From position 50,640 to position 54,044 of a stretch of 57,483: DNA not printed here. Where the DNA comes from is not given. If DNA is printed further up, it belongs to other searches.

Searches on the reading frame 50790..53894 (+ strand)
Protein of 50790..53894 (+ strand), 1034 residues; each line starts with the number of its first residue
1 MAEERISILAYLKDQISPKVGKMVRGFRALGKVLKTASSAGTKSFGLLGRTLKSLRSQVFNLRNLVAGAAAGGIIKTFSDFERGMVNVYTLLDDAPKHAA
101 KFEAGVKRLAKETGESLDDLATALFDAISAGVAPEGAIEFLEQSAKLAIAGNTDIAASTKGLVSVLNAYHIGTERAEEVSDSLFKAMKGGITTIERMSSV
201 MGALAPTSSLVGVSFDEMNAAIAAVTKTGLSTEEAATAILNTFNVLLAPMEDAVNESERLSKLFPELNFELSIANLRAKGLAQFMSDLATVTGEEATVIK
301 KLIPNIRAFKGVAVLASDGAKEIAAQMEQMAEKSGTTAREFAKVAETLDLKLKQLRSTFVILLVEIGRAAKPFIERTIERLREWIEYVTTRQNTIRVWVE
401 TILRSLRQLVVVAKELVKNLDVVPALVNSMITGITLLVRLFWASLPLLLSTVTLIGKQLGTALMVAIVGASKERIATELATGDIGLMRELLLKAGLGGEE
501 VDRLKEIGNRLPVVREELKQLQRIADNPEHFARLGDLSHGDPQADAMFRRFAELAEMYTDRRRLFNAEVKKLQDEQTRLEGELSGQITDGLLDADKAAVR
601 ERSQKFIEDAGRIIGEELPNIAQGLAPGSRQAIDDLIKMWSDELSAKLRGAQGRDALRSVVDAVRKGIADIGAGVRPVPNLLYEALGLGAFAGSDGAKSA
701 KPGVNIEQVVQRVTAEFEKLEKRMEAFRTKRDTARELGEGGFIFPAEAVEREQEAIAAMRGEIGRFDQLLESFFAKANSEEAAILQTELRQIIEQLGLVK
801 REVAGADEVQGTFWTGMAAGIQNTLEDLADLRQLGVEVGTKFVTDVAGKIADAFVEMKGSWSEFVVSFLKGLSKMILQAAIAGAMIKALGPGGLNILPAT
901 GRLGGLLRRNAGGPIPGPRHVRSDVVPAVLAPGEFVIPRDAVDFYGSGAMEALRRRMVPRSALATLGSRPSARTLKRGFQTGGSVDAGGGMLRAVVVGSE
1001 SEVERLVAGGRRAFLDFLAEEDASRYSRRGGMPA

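Call 77: search_protein_families(library=pfam, proteins=[window:50790-53894:+], max_evalue=0.01)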
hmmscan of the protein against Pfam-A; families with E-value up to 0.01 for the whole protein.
window:50790-53894:+ (1034 aa): 3 families
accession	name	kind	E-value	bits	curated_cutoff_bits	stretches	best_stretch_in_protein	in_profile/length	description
PF10145.14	PhageMin_Tail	-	3.3e-25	89.6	33.2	1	107-293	5-185/201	Phage-related minor tail protein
PF17230.7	DUF5304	-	0.003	18.3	26.8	0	315-392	9-84/143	Family of unknown function (DUF5304)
PF09718.15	Tape_meas_lam_C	-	0.0096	16.4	23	1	814-884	3-74/76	Lambda phage tail tape-measure protein (Tape_meas_lam_C)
